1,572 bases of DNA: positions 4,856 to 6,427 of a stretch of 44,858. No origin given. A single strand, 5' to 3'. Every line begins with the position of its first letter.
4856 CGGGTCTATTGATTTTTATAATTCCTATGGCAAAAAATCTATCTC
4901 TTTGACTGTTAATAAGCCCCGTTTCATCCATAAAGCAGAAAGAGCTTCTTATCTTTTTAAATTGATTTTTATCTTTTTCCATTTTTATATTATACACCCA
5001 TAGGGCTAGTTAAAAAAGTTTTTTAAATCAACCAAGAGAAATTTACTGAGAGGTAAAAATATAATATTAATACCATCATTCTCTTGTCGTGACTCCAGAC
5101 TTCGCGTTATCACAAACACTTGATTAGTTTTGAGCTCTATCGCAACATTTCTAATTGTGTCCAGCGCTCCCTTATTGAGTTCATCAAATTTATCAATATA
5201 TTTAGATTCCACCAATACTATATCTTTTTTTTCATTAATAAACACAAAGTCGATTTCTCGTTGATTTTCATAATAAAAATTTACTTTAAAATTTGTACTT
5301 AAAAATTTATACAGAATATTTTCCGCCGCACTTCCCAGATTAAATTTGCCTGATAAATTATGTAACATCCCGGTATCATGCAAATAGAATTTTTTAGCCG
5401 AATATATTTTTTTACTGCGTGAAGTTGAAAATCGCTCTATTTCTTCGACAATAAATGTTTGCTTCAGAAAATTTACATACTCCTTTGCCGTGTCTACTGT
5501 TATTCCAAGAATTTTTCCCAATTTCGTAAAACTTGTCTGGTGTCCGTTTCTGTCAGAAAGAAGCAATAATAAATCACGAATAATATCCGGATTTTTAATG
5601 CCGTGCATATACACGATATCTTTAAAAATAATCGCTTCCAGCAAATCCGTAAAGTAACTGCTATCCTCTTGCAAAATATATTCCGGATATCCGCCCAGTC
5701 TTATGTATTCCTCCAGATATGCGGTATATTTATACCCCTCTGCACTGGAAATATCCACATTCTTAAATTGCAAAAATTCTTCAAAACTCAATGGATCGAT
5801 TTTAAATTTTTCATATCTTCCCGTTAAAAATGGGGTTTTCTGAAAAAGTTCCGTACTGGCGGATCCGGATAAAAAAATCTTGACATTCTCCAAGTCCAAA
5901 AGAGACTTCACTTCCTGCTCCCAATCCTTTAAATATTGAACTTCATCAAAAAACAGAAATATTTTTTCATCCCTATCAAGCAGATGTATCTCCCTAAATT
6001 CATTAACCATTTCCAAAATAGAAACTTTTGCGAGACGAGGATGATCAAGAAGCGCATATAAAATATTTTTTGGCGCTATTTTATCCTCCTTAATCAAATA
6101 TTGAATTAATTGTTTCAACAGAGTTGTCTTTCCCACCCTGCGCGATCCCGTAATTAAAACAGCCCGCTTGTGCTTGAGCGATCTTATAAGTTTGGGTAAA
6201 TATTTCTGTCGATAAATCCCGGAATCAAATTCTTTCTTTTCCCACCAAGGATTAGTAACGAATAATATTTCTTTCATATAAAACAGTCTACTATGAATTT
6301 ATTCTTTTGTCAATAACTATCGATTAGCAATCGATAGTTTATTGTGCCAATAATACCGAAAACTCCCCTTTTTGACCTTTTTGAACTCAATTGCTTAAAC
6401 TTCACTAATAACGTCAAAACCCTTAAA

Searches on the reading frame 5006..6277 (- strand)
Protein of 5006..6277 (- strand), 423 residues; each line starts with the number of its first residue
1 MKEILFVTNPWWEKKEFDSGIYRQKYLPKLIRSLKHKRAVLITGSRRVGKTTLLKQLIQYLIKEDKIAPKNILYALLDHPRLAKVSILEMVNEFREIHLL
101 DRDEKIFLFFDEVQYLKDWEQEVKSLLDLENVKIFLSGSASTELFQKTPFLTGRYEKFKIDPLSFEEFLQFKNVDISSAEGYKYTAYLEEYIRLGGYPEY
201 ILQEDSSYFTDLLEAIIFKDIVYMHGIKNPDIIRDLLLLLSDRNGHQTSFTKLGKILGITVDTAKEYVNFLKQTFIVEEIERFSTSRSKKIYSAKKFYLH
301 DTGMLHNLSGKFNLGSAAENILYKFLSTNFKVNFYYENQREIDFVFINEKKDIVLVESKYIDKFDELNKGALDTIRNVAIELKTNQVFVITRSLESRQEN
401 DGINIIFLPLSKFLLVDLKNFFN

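Call 80: search_protein_families(library=pfam, proteins=[window:5006-6277:-], max_evalue=0.00001)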
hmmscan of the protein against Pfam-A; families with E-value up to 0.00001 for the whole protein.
window:5006-6277:- (423 aa): 4 families
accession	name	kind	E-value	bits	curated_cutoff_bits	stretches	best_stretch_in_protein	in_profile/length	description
PF13173.12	AAA_14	-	2.1e-33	115.5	27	1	37-169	2-129/129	AAA domain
PF13635.12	DUF4143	-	3.6e-23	82.5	28.1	1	219-360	2-159/160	Domain of unknown function (DUF4143)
PF20720.3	nSTAND3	-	2e-07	31.2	27.2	1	27-111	7-72/155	Novel STAND NTPase 3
PF13401.12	AAA_22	-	4e-06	27.6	27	0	35-140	3-124/130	AAA domain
